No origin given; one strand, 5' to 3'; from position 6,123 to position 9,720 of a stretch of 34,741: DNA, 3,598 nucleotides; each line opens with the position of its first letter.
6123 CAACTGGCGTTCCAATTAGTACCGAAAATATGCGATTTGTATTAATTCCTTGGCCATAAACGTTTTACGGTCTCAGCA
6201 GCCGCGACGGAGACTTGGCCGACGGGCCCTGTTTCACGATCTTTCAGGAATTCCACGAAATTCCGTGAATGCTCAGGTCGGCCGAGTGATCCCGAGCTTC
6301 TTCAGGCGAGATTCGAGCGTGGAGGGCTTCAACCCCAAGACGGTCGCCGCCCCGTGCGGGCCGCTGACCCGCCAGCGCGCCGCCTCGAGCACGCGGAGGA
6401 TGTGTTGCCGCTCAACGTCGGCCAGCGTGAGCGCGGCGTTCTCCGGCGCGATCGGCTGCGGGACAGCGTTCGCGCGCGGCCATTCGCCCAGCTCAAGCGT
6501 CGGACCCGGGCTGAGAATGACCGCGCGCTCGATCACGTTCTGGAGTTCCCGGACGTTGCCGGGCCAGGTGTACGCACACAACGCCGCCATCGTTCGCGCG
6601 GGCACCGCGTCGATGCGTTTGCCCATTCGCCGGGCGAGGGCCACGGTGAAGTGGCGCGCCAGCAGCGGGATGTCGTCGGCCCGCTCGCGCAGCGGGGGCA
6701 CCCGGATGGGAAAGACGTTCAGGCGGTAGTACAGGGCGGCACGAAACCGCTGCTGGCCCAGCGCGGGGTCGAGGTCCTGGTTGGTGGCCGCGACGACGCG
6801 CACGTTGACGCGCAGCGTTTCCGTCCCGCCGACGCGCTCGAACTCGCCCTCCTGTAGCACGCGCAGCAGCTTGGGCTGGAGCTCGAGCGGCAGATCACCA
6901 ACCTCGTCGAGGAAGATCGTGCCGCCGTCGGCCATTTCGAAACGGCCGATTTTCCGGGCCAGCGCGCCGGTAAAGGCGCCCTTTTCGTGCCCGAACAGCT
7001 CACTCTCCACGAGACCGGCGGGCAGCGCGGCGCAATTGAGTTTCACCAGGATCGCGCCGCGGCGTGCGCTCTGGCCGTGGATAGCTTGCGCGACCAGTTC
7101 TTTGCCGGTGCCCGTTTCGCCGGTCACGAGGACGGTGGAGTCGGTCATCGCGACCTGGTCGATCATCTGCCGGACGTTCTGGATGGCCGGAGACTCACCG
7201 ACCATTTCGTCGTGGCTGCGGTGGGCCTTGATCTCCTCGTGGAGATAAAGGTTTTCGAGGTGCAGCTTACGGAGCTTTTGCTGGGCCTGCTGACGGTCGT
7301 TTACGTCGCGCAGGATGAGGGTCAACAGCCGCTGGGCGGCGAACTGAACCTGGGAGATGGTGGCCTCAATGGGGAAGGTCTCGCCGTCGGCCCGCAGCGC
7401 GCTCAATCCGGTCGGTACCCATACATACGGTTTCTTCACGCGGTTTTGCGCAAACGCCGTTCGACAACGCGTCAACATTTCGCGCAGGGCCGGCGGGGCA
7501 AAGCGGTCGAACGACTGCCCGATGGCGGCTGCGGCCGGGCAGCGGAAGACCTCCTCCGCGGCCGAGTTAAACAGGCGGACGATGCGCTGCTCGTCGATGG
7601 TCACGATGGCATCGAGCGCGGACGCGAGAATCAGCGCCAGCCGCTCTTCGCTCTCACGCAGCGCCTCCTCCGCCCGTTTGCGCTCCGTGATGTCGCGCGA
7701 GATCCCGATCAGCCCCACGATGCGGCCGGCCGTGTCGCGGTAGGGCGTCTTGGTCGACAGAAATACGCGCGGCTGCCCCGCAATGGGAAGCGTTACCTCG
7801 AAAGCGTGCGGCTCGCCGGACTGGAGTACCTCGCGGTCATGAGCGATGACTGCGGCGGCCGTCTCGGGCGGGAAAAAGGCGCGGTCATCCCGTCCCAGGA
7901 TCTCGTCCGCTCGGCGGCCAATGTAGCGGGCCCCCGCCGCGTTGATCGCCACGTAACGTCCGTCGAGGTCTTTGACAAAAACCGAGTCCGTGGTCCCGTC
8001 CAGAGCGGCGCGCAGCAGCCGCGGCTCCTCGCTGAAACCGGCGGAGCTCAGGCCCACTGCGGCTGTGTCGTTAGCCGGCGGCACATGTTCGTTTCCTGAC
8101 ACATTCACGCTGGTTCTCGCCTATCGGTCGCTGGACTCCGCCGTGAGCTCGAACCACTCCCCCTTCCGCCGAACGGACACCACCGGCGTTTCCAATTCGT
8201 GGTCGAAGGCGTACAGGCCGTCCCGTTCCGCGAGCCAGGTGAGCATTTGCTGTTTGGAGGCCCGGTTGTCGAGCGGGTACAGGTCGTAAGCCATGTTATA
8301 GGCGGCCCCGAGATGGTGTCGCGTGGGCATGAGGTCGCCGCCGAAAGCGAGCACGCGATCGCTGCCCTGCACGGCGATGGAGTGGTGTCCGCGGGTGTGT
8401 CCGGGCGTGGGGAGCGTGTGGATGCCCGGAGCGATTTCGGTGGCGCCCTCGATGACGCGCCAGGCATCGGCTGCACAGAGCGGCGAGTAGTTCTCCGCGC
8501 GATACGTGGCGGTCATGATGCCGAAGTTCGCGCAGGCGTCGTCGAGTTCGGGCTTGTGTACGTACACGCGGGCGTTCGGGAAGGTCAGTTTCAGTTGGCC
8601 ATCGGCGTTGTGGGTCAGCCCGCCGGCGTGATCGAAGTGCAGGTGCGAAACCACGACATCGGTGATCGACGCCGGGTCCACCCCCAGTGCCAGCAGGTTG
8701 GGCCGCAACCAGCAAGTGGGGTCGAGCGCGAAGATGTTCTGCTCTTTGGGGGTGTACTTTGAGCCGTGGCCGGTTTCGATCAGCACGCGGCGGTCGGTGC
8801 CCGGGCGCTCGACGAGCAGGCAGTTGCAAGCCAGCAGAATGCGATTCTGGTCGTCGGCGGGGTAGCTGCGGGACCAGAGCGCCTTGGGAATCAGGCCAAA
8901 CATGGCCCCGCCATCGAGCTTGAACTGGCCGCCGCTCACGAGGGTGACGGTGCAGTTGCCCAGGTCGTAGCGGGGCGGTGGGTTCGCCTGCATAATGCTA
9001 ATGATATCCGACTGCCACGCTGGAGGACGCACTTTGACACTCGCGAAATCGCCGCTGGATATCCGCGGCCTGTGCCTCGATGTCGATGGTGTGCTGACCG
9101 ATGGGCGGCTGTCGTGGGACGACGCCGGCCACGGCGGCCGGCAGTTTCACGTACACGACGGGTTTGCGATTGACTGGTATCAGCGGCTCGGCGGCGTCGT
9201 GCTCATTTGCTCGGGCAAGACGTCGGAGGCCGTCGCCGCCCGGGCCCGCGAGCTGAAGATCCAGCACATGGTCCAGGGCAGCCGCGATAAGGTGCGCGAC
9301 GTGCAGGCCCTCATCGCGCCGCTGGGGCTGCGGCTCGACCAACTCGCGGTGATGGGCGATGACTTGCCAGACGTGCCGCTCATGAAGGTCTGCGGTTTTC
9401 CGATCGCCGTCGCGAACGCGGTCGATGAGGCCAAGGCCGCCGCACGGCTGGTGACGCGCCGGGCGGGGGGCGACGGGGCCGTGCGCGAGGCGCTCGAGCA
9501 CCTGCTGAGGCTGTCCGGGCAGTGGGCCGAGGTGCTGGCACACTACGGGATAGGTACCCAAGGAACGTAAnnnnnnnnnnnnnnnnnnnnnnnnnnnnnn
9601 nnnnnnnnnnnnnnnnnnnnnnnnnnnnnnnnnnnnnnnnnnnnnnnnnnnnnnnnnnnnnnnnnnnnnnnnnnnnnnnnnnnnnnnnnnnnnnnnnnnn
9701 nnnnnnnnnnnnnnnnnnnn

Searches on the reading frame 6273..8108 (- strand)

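Call 9: search_protein_families(library=pfam, proteins=[window:6273-8108:-])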
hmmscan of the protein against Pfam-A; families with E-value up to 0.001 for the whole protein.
window:6273-8108:- (611 aa): 13 families
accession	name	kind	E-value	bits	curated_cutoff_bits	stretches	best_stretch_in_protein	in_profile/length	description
PF00158.32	Sigma54_activat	-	6.8e-70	234.6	20.2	1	302-468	1-167/168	Sigma-54 interaction domain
PF08448.16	PAS_4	-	4.9e-34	117.3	23.1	2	36-145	1-110/110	PAS fold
PF25601.1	AAA_lid_14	-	4.4e-24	84.5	27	1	474-546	1-73/87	AAA+ ATPase lid domain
PF00989.32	PAS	-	2.6e-23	82.6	22.6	2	31-140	2-113/113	PAS fold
PF14532.12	Sigma54_activ_2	-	1.9e-21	77.2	25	1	303-473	1-138/138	Sigma-54 interaction domain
PF13426.13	PAS_9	-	5.2e-18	65.7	27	2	41-142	2-103/103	PAS domain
PF13188.13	PAS_8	-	4.8e-09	36.3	21.8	0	155-208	1-55/65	PAS domain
PF13596.12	PAS_10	-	3.7e-08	34.4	22.1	0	159-232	3-75/106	PAS domain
PF07728.20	AAA_5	-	3.8e-07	30.6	22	1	326-462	2-138/139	AAA domain (dynein-related subfamily)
PF02954.25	HTH_8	-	6.2e-07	29.5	22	1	561-605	1-42/42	Bacterial regulatory protein, Fis family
PF24820.1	Diguanyl_cycl_sensor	-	1.1e-06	29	28.1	1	166-268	7-109/109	Diguanylate cyclase-like sensor domain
PF06068.19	TIP49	-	0.00021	21.1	23.8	1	283-344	7-71/347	TIP49 P-loop domain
PF00004.35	AAA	-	0.00034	21.5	21.2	0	326-459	1-127/131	ATPase family associated with various cellular activities (AAA)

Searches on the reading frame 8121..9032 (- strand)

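Call 9: search_protein_families(library=pfam, proteins=[window:8121-9032:-])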
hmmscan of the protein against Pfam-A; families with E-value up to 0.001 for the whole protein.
window:8121-9032:- (303 aa): 2 families
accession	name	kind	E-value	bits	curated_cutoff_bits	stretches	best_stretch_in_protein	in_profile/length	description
PF00753.33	Lactamase_B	-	3.3e-17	63.5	22.7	1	67-260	4-178/196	Metallo-beta-lactamase superfamily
PF12706.13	Lactamase_B_2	-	2e-07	31.2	27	1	81-247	1-156/200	Beta-lactamase superfamily domain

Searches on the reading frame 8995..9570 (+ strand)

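Call 9: search_protein_families(library=pfam, proteins=[window:8995-9570:+])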
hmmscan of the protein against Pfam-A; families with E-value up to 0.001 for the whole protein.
window:8995-9570:+ (191 aa): 2 families
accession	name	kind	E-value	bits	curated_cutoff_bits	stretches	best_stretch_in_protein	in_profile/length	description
PF08282.18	Hydrolase_3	-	4.4e-12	46.7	20.9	1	96-161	185-250/255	haloacid dehalogenase-like hydrolase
PF00702.32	Hydrolase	-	0.00035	21.4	26.4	0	59-134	107-191/191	haloacid dehalogenase-like hydrolase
